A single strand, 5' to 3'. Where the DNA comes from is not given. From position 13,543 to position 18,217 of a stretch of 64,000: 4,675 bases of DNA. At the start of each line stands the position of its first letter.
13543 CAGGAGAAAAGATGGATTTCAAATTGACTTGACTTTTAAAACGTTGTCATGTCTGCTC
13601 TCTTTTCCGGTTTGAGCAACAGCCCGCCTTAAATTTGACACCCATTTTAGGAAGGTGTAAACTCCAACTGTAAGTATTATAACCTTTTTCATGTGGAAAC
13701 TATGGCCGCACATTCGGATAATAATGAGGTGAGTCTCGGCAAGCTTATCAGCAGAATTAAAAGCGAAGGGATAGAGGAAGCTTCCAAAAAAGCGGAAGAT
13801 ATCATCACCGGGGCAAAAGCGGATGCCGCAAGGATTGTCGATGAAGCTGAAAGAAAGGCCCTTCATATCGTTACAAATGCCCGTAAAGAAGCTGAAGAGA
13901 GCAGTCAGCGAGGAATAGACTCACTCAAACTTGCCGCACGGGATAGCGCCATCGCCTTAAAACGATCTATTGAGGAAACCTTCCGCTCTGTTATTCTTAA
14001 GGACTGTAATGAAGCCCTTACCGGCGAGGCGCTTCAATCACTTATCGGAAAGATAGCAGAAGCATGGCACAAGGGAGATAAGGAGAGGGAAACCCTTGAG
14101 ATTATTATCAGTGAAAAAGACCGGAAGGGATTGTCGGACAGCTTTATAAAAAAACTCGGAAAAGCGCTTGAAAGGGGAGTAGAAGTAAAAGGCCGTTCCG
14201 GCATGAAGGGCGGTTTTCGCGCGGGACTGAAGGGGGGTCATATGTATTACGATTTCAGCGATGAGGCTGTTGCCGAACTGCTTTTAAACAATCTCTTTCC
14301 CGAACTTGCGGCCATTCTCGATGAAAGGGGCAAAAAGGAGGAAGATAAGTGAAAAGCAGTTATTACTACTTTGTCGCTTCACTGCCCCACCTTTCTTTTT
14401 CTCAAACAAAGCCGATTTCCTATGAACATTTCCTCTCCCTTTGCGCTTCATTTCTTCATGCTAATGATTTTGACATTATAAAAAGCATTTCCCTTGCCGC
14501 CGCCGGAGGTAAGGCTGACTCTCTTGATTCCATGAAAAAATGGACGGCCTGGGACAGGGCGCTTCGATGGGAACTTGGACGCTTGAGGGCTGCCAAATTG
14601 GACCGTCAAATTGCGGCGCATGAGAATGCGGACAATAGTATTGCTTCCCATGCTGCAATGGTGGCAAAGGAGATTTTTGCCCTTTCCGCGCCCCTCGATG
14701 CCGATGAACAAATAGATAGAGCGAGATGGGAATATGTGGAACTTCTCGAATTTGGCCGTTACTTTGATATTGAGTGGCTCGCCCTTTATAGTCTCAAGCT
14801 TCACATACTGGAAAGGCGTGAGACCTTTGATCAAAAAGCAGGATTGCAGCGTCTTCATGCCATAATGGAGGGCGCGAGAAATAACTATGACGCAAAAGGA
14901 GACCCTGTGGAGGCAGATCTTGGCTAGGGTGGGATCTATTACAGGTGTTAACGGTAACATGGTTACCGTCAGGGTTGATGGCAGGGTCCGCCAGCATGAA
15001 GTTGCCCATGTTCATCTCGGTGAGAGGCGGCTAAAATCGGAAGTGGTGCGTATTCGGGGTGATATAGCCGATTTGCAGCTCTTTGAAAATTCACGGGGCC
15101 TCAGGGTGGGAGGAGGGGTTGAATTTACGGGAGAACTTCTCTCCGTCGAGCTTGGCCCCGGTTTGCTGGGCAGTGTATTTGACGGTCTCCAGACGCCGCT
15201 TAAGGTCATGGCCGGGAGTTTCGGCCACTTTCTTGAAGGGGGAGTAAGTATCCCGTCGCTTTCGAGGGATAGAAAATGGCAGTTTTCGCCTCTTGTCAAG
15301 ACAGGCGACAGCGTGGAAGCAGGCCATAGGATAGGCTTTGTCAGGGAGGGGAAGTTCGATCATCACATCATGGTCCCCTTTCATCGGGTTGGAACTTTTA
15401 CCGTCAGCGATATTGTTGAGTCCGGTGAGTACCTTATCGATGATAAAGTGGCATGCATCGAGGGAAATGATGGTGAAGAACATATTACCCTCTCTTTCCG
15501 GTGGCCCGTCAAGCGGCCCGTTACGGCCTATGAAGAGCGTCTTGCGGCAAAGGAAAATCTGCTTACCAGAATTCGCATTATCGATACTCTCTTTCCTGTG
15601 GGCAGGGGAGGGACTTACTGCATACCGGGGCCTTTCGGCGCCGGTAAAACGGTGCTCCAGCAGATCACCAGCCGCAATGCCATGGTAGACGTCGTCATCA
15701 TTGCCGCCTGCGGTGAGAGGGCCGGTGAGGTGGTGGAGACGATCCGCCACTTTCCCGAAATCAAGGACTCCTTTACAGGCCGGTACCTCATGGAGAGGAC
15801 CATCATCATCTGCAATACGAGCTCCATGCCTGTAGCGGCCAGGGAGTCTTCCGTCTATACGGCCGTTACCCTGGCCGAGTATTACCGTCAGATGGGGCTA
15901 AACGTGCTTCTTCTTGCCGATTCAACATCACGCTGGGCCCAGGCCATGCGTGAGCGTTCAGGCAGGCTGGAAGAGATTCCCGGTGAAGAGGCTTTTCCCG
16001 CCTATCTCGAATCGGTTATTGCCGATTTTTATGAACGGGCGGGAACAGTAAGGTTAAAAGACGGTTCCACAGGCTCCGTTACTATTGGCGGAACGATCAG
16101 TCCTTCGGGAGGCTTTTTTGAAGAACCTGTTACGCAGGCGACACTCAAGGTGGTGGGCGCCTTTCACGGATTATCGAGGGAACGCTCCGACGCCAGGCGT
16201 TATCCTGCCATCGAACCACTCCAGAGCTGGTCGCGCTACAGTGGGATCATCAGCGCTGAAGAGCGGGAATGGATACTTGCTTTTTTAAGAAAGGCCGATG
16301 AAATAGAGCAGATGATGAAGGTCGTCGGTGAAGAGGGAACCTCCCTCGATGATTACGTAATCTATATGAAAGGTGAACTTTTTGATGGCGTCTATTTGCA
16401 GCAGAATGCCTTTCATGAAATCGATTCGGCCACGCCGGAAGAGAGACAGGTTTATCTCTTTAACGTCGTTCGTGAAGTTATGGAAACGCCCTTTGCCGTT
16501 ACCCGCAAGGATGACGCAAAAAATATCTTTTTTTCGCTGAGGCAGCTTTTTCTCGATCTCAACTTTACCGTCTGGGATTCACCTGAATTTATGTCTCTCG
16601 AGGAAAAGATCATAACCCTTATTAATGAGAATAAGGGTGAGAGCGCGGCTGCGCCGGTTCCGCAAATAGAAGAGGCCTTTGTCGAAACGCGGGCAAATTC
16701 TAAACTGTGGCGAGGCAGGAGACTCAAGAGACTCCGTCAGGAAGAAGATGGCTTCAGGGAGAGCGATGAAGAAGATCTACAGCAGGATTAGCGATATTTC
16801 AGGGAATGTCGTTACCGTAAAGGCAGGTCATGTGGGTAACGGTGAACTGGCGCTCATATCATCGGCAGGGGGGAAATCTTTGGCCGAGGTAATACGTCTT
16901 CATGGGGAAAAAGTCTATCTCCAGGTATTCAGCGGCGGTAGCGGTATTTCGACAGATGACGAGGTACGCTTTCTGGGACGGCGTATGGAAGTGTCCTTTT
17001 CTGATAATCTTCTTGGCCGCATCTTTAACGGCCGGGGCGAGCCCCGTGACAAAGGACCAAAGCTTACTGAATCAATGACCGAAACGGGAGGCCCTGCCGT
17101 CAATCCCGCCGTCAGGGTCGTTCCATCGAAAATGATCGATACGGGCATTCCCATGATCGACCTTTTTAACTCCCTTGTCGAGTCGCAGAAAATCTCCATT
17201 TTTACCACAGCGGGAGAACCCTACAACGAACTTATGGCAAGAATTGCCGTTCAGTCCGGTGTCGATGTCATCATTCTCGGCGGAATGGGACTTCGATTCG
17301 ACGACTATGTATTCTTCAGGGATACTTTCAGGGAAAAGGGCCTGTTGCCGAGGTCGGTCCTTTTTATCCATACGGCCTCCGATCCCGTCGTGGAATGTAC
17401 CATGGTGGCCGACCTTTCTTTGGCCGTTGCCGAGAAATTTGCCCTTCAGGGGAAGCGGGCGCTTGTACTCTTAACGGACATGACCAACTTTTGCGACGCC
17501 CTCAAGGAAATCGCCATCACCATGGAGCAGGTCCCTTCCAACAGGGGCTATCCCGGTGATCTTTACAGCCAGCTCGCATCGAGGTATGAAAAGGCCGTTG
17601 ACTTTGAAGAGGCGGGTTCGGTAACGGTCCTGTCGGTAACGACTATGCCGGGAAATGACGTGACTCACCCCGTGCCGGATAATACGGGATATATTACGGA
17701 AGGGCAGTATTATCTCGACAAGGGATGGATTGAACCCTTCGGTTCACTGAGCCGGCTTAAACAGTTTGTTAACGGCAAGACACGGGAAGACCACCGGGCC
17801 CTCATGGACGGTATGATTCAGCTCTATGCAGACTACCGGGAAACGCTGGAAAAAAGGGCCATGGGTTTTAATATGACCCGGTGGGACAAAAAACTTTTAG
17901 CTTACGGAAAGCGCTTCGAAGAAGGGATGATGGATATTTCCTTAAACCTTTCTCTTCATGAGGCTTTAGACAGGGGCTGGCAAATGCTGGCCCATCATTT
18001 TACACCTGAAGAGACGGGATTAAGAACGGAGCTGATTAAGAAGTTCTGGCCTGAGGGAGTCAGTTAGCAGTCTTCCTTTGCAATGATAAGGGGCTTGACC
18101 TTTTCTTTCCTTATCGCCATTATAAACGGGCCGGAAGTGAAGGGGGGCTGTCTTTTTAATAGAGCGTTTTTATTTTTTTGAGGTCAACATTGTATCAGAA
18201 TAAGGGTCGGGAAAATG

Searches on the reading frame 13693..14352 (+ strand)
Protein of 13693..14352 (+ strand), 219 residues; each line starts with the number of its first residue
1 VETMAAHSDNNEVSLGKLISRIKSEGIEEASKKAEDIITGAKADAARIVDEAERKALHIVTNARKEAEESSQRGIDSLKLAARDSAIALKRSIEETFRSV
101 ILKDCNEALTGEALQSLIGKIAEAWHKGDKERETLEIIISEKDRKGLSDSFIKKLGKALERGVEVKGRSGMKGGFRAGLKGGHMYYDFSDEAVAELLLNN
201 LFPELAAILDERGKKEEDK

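Call 3: search_protein_families(library=pfam, proteins=[window:13693-14352:+], max_evalue=0.01)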
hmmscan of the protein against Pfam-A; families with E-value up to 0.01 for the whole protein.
window:13693-14352:+ (219 aa): 2 families
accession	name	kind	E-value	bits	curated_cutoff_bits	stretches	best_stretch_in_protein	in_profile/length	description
PF16999.10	V-ATPase_G_2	-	0.00072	20.6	28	1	25-86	19-80/104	Vacuolar (H+)-ATPase G subunit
PF22775.2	GA_3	-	0.0027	18.6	27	1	28-96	19-84/100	GA-like domain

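Call 4: search_protein_families(library=ncbifam, proteins=[window:13693-14352:+], max_evalue=0.01)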
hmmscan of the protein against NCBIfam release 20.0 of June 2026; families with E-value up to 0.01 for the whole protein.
window:13693-14352:+ (219 aa): 13 families
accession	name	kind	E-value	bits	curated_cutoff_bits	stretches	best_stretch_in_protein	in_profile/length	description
NF002424.0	PRK01558.1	equivalog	5.8e-48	163.2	241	1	13-212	3-199/203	V-type ATP synthase subunit E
NF002170.0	PRK01005.1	equivalog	3.5e-14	53.1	280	1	13-201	8-196/208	V-type ATP synthase subunit E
NF002629.0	PRK02292.1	equivalog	7.9e-08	32.3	184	1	27-174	11-154/192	V-type ATP synthase subunit E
NF003049.0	PRK03963.1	equivalog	1.9e-07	31.1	225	1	22-184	7-171/198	V-type ATP synthase subunit E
TIGR02499.1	HrpE_YscL_not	equivalog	1.6e-05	25.1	78.7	1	30-124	12-105/166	type III secretion system stator protein SctL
NF004411.0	PRK05759.1-2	equivalog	3.2e-05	24.1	131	1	26-91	53-118/156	F0F1 ATP synthase subunit B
NF004412.0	PRK05759.1-3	equivalog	4.2e-05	23.5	156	1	25-76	75-126/185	F0F1 ATP synthase subunit B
TIGR01144.1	ATP_synt_b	equivalog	5.8e-05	23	65.5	1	23-77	41-95/147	F0F1 ATP synthase subunit B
NF006574.0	PRK09098.1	subfamily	9e-05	22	278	1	31-76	38-83/277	HrpE/YscL family type III secretion apparatus protein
TIGR02926.1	AhaH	equivalog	0.00028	21.1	48.5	1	26-84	3-61/85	ATP synthase archaeal subunit H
NF050102.1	DivIVA_Wag31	equivalog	0.0012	18.8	260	1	28-92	130-197/256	DivIVA-like cell division protein Wag31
NF004413.0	PRK05759.1-4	equivalog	0.0039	17.3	197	1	26-76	53-103/156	F0F1 ATP synthase subunit B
NF005198.1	PRK06669.1-3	equivalog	0.007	15.6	200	1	28-96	59-127/299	flagellar assembly protein FliH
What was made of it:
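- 13693..14352 (+): V-type ATPase subunit E (likelier start ATG 13702). NCBIfam PRK01558, E 5.8e-48, below the equivalog cut-off (call 4).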

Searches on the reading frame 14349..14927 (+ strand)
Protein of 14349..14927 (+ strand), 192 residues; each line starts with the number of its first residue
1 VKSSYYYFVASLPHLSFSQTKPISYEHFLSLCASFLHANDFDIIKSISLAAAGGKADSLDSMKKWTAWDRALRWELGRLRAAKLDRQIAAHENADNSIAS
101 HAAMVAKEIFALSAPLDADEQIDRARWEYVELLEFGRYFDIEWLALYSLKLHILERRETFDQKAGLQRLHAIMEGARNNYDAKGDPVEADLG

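Call 3: search_protein_families(library=pfam, proteins=[window:14349-14927:+], max_evalue=0.01)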
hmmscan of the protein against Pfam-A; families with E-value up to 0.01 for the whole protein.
window:14349-14927:+ (192 aa): 1 family
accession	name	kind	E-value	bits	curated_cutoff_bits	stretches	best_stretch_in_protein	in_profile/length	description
PF10962.13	DUF2764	-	6.1e-10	39.6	24.1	1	114-172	202-263/271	Protein of unknown function (DUF2764)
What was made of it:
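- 14349..14927 (+): DUF2764 protein of the bacterial 7-gene V-ATPase operon. Pfam DUF2764, 39.6 bits vs cut-off 24.1 (call 3).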

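Call 4: search_protein_families(library=ncbifam, proteins=[window:14349-14927:+], max_evalue=0.01)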
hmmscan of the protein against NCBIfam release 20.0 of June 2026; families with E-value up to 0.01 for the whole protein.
window:14349-14927:+ (192 aa): 0 families

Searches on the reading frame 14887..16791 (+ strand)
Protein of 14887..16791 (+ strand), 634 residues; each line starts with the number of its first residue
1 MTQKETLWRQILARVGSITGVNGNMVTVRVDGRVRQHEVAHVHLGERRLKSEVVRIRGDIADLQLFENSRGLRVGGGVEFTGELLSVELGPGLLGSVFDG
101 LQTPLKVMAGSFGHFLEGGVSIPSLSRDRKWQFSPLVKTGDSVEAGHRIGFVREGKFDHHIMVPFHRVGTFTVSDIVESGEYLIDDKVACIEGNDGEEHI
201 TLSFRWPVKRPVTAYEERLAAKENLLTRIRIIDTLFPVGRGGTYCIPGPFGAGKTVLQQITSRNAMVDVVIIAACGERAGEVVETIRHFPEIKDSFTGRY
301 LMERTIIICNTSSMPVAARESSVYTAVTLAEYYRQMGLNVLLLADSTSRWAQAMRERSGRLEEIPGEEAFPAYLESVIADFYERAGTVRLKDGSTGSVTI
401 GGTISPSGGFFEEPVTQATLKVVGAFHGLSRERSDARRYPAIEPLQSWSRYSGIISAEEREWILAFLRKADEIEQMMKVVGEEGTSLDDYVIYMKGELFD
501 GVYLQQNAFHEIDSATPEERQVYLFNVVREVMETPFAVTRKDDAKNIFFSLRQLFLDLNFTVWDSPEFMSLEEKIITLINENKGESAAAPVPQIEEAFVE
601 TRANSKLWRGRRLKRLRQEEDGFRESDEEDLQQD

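Call 3: search_protein_families(library=pfam, proteins=[window:14887-16791:+], max_evalue=0.01)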
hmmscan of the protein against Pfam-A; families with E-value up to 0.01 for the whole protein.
window:14887-16791:+ (634 aa): 4 families
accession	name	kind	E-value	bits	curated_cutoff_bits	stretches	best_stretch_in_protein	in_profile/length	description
PF00006.31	ATP-synt_ab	-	1.2e-63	215.1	29.5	1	229-449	2-213/213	ATP synthase alpha/beta family, nucleotide-binding domain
PF16886.11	ATP-synt_ab_Xtn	-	3.7e-24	84.7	25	1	122-209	1-88/88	ATPsynthase alpha/beta subunit barrel-sandwich domain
PF22919.1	ATP-synt_VA_C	-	5.1e-10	39.7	24.7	1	462-527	18-83/101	C-terminal domain of V and A type ATP synthase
PF02874.29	ATP-synt_ab_N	-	1.1e-05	26.3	20.9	1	18-82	1-69/69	ATP synthase alpha/beta family, beta-barrel domain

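Call 4: search_protein_families(library=ncbifam, proteins=[window:14887-16791:+], max_evalue=0.01)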
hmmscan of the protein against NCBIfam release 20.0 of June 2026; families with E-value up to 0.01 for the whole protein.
window:14887-16791:+ (634 aa): 35 families (the best 25 are shown)
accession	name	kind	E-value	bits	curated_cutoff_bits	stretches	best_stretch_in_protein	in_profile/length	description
NF003220.0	PRK04192.1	subfamily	3.9e-218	725.5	470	1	15-549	4-546/588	V-type ATP synthase subunit A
TIGR01043.1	ATP_syn_A_arch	equivalog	2.8e-161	537.8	972.15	1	15-537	2-533/580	ATP synthase subunit A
TIGR01042.1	V-ATPase_V1_A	equivalog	4.1e-128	428.6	779.9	1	15-560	2-562/591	V-type ATPase subunit A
NF011287.0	PRK14698.1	equivalog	1.1e-125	420.9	1238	2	255-533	670-961/1017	V-type ATP synthase subunit A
TIGR02546.1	III_secr_ATP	equivalog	9.3e-48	163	604.75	2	191-469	97-362/423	type III secretion system ATPase SctN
TIGR01026.1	fliI_yscN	subfamily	1.7e-46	158.9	379.5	2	217-469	139-379/440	FliI/YscN family ATPase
TIGR03496.1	FliI_clade1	equivalog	1.5e-45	155.8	619.1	2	194-466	90-353/414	flagellar protein export ATPase FliI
TIGR03498.1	FliI_clade3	equivalog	2.5e-42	145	587.45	2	206-468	105-357/418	flagellar protein export ATPase FliI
TIGR03497.1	FliI_clade2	equivalog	7.4e-42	143.7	629.8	2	195-462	91-346/413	flagellar protein export ATPase FliI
NF005295.0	PRK06820.1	equivalog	7.7e-42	143.8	690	2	195-479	118-393/440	EscN/YscN/HrcN family type III secretion system ATPase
NF005391.0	PRK06936.1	equivalog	5.3e-39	134.3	657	2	195-482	116-394/439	type III secretion system ATPase SctN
NF006012.0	PRK08149.1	equivalog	6.9e-37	127.4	594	1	201-477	114-378/431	type III secretion system ATPase SctN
NF006575.0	PRK09099.1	subfamily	2e-36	125.7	706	2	194-479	118-395/443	type III secretion system ATPase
NF005765.0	PRK07594.1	equivalog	7.8e-32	110.5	715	2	222-475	136-377/433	EscN/YscN/HrcN family type III secretion system ATPase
NF003235.0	PRK04196.1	subfamily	3.1e-31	108.6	349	2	216-508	120-418/462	V-type ATP synthase subunit B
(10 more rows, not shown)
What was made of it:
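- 14887..16791 (+): V-type ATPase subunit A. NCBIfam NF003220, 725 bits vs cut-off 470 (call 4).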

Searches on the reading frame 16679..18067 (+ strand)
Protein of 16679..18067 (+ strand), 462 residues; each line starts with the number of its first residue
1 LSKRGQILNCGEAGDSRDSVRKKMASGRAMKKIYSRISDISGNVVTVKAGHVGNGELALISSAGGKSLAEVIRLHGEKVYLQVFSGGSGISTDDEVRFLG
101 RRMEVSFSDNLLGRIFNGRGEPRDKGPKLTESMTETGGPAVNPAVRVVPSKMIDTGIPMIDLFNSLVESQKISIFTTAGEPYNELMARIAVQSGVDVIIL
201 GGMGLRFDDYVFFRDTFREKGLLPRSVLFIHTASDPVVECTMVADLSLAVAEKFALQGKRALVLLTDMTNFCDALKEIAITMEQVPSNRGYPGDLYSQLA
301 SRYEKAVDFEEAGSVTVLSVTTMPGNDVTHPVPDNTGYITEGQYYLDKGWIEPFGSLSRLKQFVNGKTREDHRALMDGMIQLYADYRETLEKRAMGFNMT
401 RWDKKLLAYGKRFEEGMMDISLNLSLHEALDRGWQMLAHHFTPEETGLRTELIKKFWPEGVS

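Call 3: search_protein_families(library=pfam, proteins=[window:16679-18067:+], max_evalue=0.01)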
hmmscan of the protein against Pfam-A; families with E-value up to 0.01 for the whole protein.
window:16679-18067:+ (462 aa): 3 families
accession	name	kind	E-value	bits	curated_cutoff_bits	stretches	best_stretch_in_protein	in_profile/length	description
PF00006.31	ATP-synt_ab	-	2.7e-50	171.4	29.5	1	156-348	1-195/213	ATP synthase alpha/beta family, nucleotide-binding domain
PF22919.1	ATP-synt_VA_C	-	4.2e-11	43.2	24.7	1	363-456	3-100/101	C-terminal domain of V and A type ATP synthase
PF02874.29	ATP-synt_ab_N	-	1e-09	39.2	20.9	1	37-100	1-69/69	ATP synthase alpha/beta family, beta-barrel domain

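Call 4: search_protein_families(library=ncbifam, proteins=[window:16679-18067:+], max_evalue=0.01)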
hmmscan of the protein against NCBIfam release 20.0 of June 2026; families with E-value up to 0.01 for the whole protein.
window:16679-18067:+ (462 aa): 32 families (the best 25 are shown)
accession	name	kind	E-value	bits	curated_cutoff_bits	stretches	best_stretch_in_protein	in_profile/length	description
NF002555.0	PRK02118.1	equivalog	3.9e-213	708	431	1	30-459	1-432/436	V-type ATP synthase subunit B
NF003235.0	PRK04196.1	subfamily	1e-103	347.5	349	1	30-459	2-457/462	V-type ATP synthase subunit B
TIGR01041.1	ATP_syn_B_arch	equivalog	2.4e-94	316.4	844.65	1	34-459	2-453/458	ATP synthase subunit B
TIGR01040.1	V-ATPase_V1_B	equivalog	3.9e-81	273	804.65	1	34-440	2-443/467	V-type ATPase subunit B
TIGR02546.1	III_secr_ATP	equivalog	2.2e-45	155.1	604.75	1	32-349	4-325/423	type III secretion system ATPase SctN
TIGR01026.1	fliI_yscN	subfamily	7.7e-43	146.8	379.5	1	21-350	12-343/440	FliI/YscN family ATPase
TIGR03498.1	FliI_clade3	equivalog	1e-42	146.3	587.45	1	36-396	2-373/418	flagellar protein export ATPase FliI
TIGR03496.1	FliI_clade1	equivalog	8.7e-42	143.4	619.1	1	36-391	2-365/414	flagellar protein export ATPase FliI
NF005391.0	PRK06936.1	equivalog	5.6e-41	140.8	657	1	21-347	12-339/439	type III secretion system ATPase SctN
TIGR03497.1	FliI_clade2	equivalog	5.4e-40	137.6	629.8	1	36-349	2-316/413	flagellar protein export ATPase FliI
NF005295.0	PRK06820.1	equivalog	1.4e-39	136.3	690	1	32-345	28-338/440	EscN/YscN/HrcN family type III secretion system ATPase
NF006575.0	PRK09099.1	subfamily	4.9e-34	117.8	706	1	22-388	16-388/443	type III secretion system ATPase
NF005765.0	PRK07594.1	equivalog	6.7e-33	114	715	1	34-388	22-378/433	EscN/YscN/HrcN family type III secretion system ATPase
NF006012.0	PRK08149.1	equivalog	7.5e-33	114.1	594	1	35-348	11-332/431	type III secretion system ATPase SctN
NF003220.0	PRK04192.1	subfamily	1.6e-29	102.7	470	2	146-348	204-417/588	V-type ATP synthase subunit A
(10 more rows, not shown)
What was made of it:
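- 16679..18067 (+): V-type ATPase subunit B (gene callers start it at 16748). NCBIfam NF002555, 708 bits vs cut-off 431 (call 4).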

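Call 5: find_related_loci(query=window:16679-18067:+, collection=genome_contigs, flank=10000)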
Query window:16679-18067:+ (462 aa) in genome_contigs; peptide patterns used: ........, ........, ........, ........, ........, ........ (x = any residue, [..] = any of these).
546 stretches matched a pattern; 517 encode a relative of the query (tblastn E <= 1e-3); the best 80 are kept; 80 distinct loci.
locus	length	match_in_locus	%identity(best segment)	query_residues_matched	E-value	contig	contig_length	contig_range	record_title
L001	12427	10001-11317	85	21-460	0e+0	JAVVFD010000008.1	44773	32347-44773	MAG: bacterium isolate TamC13-38 NODE_8_length_44773_cov_4.191874, whole genome shotgun sequence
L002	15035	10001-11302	75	29-462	0e+0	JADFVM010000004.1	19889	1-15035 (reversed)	MAG: Proteobacteria bacterium isolate C1.bin.17 k83_11120, whole genome shotgun sequence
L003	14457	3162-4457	73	28-459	0e+0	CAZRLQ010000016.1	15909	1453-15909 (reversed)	MAG TPA_asm: uncultured Desulfobacterales bacterium isolate binchicken_co256_157 genome assembly, contig: NODE_8426_leng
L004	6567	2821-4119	74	28-459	0e+0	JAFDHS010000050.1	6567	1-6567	MAG: Deltaproteobacteria bacterium isolate Meg22_1214_Bin_289 Meg22_1214_Bin_289_scaffold_48086, whole genome shotgun se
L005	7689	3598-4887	73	28-457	0e+0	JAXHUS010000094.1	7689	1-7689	MAG: Thermodesulfobacteriota bacterium isolate MAG57_tar_biofilm MAG57_94, whole genome shotgun sequence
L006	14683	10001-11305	71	28-462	0e+0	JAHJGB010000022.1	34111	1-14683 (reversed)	MAG: Candidatus Omnitrophota bacterium isolate Modern_marine_glass_biofilm.mb.50 Modern_marine_glas.mb.50_k141_113650, w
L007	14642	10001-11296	72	28-459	0e+0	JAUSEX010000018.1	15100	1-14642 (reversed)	MAG: Candidatus Omnitrophota bacterium isolate E14_maxbin.253 E14_k141_1723789, whole genome shotgun sequence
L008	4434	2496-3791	72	28-459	0e+0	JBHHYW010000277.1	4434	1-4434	MAG: Candidatus Scalindua sp. isolate Maj_2_bin.27 NODE_12288_length_4434_cov_10.134049, whole genome shotgun sequence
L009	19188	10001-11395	68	4-459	0e+0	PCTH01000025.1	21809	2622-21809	MAG: Candidatus Omnitrophica bacterium CG22_combo_CG10-13_8_21_14_all_43_16 CG22_scaffold_1729_c, whole genome shotgun s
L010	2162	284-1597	70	22-459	0e+0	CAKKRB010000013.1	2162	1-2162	Omnitrophica bacterium GWA2_41_15 isolate Hainich-H43-bin222-1 genome assembly, contig: H43-bin222_1_Hain_H43_02um_R3_62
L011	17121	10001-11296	72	28-459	0e+0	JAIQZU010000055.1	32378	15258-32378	MAG: Candidatus Scalindua sp. isolate OFTM1 OFTM1_54, whole genome shotgun sequence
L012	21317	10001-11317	70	21-459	0e+0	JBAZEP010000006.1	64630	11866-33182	MAG: Candidatus Omnitrophota bacterium isolate SO_2017_LW3_129 NODE_897_length_64630_cov_5.327551_LW162_2017, whole geno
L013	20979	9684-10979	72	28-459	0e+0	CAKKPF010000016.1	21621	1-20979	Candidatus Brocadiaceae bacterium isolate Hainich-H41-bin245-1 genome assembly, contig: H41-bin245_1_Hain_H41_02um_R2_15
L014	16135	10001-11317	70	21-459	0e+0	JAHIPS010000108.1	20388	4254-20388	MAG: Candidatus Omnitrophota bacterium isolate KR13_S3.mb.80 KR13_S3.mb.80_k141_511577, whole genome shotgun sequence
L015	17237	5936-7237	71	27-459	0e+0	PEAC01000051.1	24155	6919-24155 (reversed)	MAG: Nitrospirae bacterium MYbin6 scaffold314, whole genome shotgun sequence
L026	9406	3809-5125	69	21-459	0e+0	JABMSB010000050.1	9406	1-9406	MAG: Candidatus Omnitrophota bacterium isolate bin.291 k141_3576306, whole genome shotgun sequence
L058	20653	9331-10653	68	20-459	0e+0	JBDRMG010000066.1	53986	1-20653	MAG: Candidatus Omnitrophota bacterium isolate MEGAHIT-group-1.82 k141_8808329, whole genome shotgun sequence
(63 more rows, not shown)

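Call 63: search_protein_families(library=pfam, proteins=[L001:11380-11763:+], max_evalue=0.01)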
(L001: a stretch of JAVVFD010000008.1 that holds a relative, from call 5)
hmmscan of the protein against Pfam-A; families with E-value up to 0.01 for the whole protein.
L001:11380-11763:+ (127 aa): 1 family
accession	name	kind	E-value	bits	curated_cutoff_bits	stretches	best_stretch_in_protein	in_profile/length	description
PF12840.13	HTH_20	-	0.0061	16.9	27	0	34-73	9-48/51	Helix-turn-helix domain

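Call 71: search_protein_families(library=pfam, proteins=[L026:7962-9404:+, L058:1023-2615:+], max_evalue=0.01)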
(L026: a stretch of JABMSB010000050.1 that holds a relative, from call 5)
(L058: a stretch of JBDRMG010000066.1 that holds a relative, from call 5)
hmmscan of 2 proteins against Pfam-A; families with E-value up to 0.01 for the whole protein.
L026:7962-9404:+ (481 aa): 1 family
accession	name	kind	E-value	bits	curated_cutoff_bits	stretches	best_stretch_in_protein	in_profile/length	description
PF13231.12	PMT_2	-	2.1e-13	51.2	26.1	1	93-243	4-154/160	Dolichyl-phosphate-mannose-protein mannosyltransferase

L058:1023-2615:+ (531 aa): 1 family
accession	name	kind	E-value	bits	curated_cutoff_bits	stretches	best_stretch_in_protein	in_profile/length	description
PF13231.12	PMT_2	-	1.9e-10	41.6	26.1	1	93-254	2-156/160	Dolichyl-phosphate-mannose-protein mannosyltransferase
